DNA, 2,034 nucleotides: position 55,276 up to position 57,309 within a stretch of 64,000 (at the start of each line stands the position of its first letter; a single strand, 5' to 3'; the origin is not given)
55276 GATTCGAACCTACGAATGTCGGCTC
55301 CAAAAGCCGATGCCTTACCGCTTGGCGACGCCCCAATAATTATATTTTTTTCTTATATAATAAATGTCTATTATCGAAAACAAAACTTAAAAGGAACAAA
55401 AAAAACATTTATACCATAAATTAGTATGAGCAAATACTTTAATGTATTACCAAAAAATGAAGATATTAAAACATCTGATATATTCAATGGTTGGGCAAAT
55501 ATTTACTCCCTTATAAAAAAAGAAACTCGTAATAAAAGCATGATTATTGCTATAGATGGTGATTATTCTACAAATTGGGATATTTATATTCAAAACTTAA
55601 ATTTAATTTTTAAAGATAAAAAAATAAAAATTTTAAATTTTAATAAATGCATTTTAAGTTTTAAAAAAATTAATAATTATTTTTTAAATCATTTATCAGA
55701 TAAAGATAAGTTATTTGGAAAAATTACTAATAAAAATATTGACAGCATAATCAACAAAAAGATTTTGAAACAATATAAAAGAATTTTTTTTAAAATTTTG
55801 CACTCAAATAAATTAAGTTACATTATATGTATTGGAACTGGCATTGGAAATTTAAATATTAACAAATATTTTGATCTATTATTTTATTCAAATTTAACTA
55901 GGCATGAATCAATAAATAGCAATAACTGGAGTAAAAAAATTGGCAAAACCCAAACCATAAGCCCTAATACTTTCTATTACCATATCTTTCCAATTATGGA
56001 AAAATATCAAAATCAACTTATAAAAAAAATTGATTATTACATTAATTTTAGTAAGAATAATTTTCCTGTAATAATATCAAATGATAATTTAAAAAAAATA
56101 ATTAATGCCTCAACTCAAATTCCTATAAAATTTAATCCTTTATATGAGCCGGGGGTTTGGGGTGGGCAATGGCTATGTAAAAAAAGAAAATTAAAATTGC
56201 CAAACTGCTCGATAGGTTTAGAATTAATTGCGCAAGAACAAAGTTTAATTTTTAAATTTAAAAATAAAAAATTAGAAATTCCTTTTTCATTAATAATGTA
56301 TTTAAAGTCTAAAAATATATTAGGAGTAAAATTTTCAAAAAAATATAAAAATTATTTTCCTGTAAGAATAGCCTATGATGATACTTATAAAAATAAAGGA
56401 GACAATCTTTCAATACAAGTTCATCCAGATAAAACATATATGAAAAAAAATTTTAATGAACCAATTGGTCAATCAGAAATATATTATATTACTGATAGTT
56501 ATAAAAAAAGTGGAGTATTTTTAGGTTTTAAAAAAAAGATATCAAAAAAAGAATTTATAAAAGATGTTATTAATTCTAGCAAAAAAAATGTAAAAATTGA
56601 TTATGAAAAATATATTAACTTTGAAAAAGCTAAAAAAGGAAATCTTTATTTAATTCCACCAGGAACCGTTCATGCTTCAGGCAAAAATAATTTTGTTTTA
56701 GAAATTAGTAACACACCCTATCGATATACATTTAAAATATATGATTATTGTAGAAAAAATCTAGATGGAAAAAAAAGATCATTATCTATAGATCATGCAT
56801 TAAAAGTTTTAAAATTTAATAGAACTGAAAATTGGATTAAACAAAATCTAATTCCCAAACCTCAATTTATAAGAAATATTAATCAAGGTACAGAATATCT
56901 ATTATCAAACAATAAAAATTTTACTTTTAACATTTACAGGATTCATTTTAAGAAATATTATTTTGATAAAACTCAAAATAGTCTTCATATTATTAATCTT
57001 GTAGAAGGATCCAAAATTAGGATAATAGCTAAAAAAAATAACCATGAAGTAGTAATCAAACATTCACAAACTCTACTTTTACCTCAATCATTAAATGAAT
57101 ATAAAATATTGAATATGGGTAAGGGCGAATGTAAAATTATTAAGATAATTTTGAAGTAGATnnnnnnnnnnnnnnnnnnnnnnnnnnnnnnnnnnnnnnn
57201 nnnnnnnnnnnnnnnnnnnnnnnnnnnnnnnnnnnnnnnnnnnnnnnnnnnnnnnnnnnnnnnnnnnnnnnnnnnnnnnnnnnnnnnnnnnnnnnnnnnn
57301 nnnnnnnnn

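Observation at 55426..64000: Compact carbohydrate locus beside tRNA-Gln: predicted glycoside import, GH38-like hydrolysis, ROK kinase and PMI-like isomerase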

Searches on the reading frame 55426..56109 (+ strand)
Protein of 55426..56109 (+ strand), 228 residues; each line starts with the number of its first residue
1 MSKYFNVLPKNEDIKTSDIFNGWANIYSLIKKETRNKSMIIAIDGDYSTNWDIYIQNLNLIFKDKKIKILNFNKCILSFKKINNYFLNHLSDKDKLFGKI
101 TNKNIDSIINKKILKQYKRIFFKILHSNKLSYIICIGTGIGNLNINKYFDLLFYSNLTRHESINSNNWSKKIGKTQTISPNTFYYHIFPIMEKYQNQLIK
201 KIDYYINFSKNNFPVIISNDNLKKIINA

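Call 86: search_solved_structures(query=A4, max_evalue=10, show_alignments=1)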
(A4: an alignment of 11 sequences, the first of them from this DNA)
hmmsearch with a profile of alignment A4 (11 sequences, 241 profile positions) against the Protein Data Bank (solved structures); distinct sequences matched with E-value up to 10: 2.
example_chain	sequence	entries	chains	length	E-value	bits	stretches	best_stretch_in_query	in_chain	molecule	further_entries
1rz3_A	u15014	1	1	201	0.056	16.1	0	36-85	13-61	hypothetical protein RBSTP0775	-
2xu6_A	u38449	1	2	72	0.19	14.4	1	77-134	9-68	MDV1 COILED COIL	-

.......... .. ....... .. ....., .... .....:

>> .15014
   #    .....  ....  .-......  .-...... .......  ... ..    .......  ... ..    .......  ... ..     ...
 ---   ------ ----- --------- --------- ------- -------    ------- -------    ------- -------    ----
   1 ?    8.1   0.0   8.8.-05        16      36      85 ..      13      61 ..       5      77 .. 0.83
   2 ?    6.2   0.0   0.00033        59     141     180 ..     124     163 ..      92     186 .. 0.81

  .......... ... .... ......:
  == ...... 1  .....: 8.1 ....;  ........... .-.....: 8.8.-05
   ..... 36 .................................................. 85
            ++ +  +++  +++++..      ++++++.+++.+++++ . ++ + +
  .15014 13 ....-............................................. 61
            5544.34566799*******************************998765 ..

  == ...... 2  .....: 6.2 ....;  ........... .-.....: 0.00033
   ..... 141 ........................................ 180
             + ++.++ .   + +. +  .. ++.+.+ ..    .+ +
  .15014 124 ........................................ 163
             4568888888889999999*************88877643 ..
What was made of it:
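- Tried and rejected: The best hit is the uridine-kinase-like 1rz3 at E 0.056 (call 86).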

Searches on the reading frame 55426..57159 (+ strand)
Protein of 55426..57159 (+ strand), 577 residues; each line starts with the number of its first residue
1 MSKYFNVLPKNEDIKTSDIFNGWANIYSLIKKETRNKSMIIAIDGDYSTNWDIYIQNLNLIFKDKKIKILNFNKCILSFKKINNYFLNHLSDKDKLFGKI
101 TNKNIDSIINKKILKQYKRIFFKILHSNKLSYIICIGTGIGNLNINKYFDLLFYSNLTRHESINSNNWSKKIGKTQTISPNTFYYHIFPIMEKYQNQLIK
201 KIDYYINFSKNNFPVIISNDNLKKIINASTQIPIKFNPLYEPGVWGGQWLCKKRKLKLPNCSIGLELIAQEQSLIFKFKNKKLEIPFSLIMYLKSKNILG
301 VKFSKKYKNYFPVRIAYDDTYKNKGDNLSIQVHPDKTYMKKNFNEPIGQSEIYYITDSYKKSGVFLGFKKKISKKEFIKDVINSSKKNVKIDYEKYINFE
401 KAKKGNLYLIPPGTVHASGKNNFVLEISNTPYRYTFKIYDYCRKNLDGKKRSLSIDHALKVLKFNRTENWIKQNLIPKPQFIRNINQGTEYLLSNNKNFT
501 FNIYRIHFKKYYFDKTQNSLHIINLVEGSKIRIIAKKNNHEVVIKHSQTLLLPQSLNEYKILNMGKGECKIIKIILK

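Call 4: search_protein_families(library=pfam, proteins=[window:55426-57159:+], max_evalue=0.01)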
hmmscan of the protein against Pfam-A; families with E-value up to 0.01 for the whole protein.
window:55426-57159:+ (577 aa): 0 families

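Call 5: search_protein_families(library=ncbifam, proteins=[window:55426-57159:+], max_evalue=0.01)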
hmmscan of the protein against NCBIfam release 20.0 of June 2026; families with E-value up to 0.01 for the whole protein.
window:55426-57159:+ (577 aa): 1 family
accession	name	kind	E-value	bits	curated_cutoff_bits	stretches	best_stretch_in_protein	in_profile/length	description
TIGR00218.1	manA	equivalog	2.9e-08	33.3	116.2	1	366-561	175-349/359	mannose-6-phosphate isomerase, class I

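Call 8: search_solved_structures(query=window:55426-57159:+, max_evalue=1, show_alignments=2)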
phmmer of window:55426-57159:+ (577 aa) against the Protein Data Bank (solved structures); distinct sequences matched with E-value up to 1: 1.
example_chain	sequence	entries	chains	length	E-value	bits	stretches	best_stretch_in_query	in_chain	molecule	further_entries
1qwr_A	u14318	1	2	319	3.6e-15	59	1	227-474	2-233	Mannose-6-phosphate isomerase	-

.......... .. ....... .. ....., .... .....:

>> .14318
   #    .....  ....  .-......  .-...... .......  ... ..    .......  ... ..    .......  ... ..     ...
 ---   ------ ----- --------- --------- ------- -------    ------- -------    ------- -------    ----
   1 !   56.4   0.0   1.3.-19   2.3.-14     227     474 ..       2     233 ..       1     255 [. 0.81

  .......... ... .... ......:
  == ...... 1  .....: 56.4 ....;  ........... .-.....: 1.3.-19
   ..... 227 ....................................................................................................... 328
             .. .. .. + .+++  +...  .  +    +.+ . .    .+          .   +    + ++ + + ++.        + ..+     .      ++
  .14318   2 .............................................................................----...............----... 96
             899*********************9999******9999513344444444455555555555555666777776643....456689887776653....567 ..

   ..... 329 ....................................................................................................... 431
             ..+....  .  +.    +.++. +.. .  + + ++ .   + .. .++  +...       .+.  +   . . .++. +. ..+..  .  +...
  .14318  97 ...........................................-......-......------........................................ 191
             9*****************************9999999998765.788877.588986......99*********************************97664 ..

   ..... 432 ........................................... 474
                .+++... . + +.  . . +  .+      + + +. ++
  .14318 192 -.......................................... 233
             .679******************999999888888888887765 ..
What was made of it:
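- On Class-I phosphomannose isomerase: The residue-level alignment to 1QWR is in call 8.
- Checked: Its only family match is TIGR00218 manA at 33 bits (cut-off 116; call 5), but it matches B. subtilis PMI 1QWR at E 3.6e-15 (call 8).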

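Call 35: find_homologous_proteins(query=window:55426-57159:+, max_evalue=0.001)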
Query window:55426-57159:+ (577 aa): 165 proteins with E <= 0.001 among 8000 candidates; the best 120 are listed.
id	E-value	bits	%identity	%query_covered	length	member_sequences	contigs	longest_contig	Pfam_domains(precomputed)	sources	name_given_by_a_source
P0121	0.0e+0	1242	98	100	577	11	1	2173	-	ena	-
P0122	0.0e+0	1101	85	100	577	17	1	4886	-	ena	-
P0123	0.0e+0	1073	83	100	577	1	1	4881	-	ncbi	-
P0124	0.0e+0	1063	83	100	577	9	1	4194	-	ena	-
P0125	4.5e-216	737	61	100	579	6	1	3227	-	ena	-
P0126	1.7e-182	626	54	100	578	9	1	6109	-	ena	-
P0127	1.8e-177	610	63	74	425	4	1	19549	-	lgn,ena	-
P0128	5.9e-176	605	53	96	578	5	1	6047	-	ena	-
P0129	8.8e-176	604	53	95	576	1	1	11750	-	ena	-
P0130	1.6e-172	593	52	96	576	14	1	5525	-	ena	-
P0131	3.2e-125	437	40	97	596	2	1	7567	-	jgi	-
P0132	2.6e-123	431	36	97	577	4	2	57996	-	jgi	jgi:mannose-6-phosphate isomerase class I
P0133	1.9e-121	425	35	99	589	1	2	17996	-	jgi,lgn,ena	-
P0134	9.2e-118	413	36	96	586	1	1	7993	-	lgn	-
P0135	2.2e-116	408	38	97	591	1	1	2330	-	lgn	-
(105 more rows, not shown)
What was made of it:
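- Closest known: Bacillus-type class-I phosphomannose isomerase. Different: The family also occurs fused to ROK (call 35).
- Functional coupling: ROK-PMI fusion proteins (call 35). ROK-PMI fusion proteins (call 35) argue that kinase and isomerase catalyse consecutive steps on the free hexose.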

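Call 48: predict_structure(alignment_id=A2)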
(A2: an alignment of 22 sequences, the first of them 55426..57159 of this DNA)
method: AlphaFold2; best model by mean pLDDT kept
length: 577 residues; sequences in the alignment: 22
mean_pLDDT: 88.5   pTM: 0.90
mean pLDDT of the five models: 88.5, 87.4, 86.3, 84.8, 81.1
residues with pLDDT >= 90: 356; 70-90: 176; 50-70: 35; < 50: 10
segments of 3 or more residues with pLDDT < 50: 169-176
pLDDT, mean of each block of 10 residues (from residue 1): 78 83 87 80 93 93 92 92 77 71 92 94 88 94 88 92 69 51 89 94 91 91 95 91 74 85 84 89 92 96 92 92 68 93 89 93 93 92 87 90 96 91 91 79 66 87 95 96 94 96 98 95 96 95 94 97 96 97
secondary structure, 60 per line:
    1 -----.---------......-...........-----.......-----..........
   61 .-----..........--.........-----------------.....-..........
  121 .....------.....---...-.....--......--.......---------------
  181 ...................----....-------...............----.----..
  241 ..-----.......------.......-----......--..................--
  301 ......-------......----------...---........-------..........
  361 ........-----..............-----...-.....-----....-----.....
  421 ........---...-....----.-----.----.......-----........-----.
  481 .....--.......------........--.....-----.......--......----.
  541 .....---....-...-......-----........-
elements in order: E19-21 H23-33 E39-45 H51-61 E67-71 H72-75 H79-87 H105-108 H111-125 E132-136 H144-148 E151-156 H159-165 H181-199 E204-207 E215-218 H219-229 E239-242 H248-254 E261-267 E273-278 E281-286 H287-298 H301-306 E314-319 E330-332 H336-343 E351-368 H374-387 E397-401 E407-410 E416-428 E436-439 H455-461 H468-474 E480-485 E488-494 E501-508 E511-515 E521-527 E530-535 E540-545 E549-552 E558-563 E569-576

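Call 50: fold_search(model_id=the predicted structure, library=pdb)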
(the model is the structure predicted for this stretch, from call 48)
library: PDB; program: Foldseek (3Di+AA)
matches with E <= 10: 1687; with E <= 0.001: 404
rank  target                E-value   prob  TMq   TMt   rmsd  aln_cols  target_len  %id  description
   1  1qwr_A                3.6e-25  1.00  0.48  0.84   3.7       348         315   20  Crystal Structure Analysis of the Mannose 6-Phosphate Isomerase from Bacillus subtilis (released 2004-03-02)
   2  1qwr_B                1.6e-24  1.00  0.48  0.84   3.6       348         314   20  Crystal Structure Analysis of the Mannose 6-Phosphate Isomerase from Bacillus subtilis (released 2004-03-02)
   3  1zx5                  9.3e-21  1.00  0.45  0.83   4.7       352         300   16  The structure of a putative mannosephosphate isomerase from Archaeoglobus fulgidus (released 2005-07-19)
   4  5zvx                  1.7e-18  1.00  0.42  0.60   6.5       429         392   11  Crystal structure of K86A mutant of phosphomannose isomerase from Salmonella typhimurium (released 2019-05-01)
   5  5zvr                  2.5e-18  1.00  0.43  0.62   6.4       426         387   11  Crystal structure of R274A mutant of phosphomannose isomerase from Salmonella typhimurium (released 2019-05-01)
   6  5zv0                  3.4e-18  1.00  0.43  0.62   6.3       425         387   11  Crystal structure of E264A mutant of phosphomannose isomerase from Salmonella typhimurium (released 2019-05-01)
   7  5zuw                  4.3e-18  1.00  0.44  0.62   6.3       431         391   12  Crystal structure of H99Q mutant of phosphomannose isomerase from Salmonella typhimurium (released 2019-05-01)
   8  5zt4                  9.9e-18  1.00  0.43  0.62   6.3       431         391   11  Crystal structure of H99A mutant of phosphomannose isomerase from Salmonella typhimurium (released 2019-05-01)
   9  5zt5                  1.3e-17  1.00  0.43  0.61   6.3       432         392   12  Crystal structure of E134A mutant of phosphomannose isomerase from Salmonella typhimurium (released 2019-05-01)
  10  5zuy                  1.5e-17  1.00  0.43  0.61   6.3       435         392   12  Crystal structure of E134H mutant of phosphomannose isomerase from Salmonella typhimurium (released 2019-05-01)
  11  3h1w                  2.3e-17  1.00  0.42  0.60   6.5       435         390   11  Crystal structure of mannose 6-phosphate isomerase bound with zinc and yttrium (released 2009-05-19)
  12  3h1m                  2.7e-17  1.00  0.42  0.60   6.4       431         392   12  Crystal structure of mannose 6-phosphate isomerase (holo; zinc bound) (released 2009-05-19)
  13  2wfp                  6.2e-17  1.00  0.41  0.59   6.5       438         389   11  Crystal structure of mannose 6-phosphate isomerase (apo form) from Salmonella typhimurium (released 2009-07-14)
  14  5zvu                  6.6e-17  1.00  0.43  0.63   6.3       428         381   12  Crystal structure of K132A mutant of phosphomannose isomerase from Salmonella typhimurium (released 2019-05-01)
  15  3h1y                  2.4e-16  1.00  0.41  0.58   6.7       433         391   11  Crystal structure of mannose 6-phosphate isomerase from Salmonella typhimurium bound to substrate (f6p)and metal atom (z (released 2009-05-19)
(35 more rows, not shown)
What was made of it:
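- On Class-I phosphomannose isomerase: Foldseek 1QWR TMt 0.84, followed by other PMIs from Archaeoglobus, Salmonella and Candida (call 50).
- Closest known: Bacillus-type class-I phosphomannose isomerase. Same: The cupin fold, the metal ligands and the 'YDY.R' motif match over about 250 residues (calls 8, 50).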
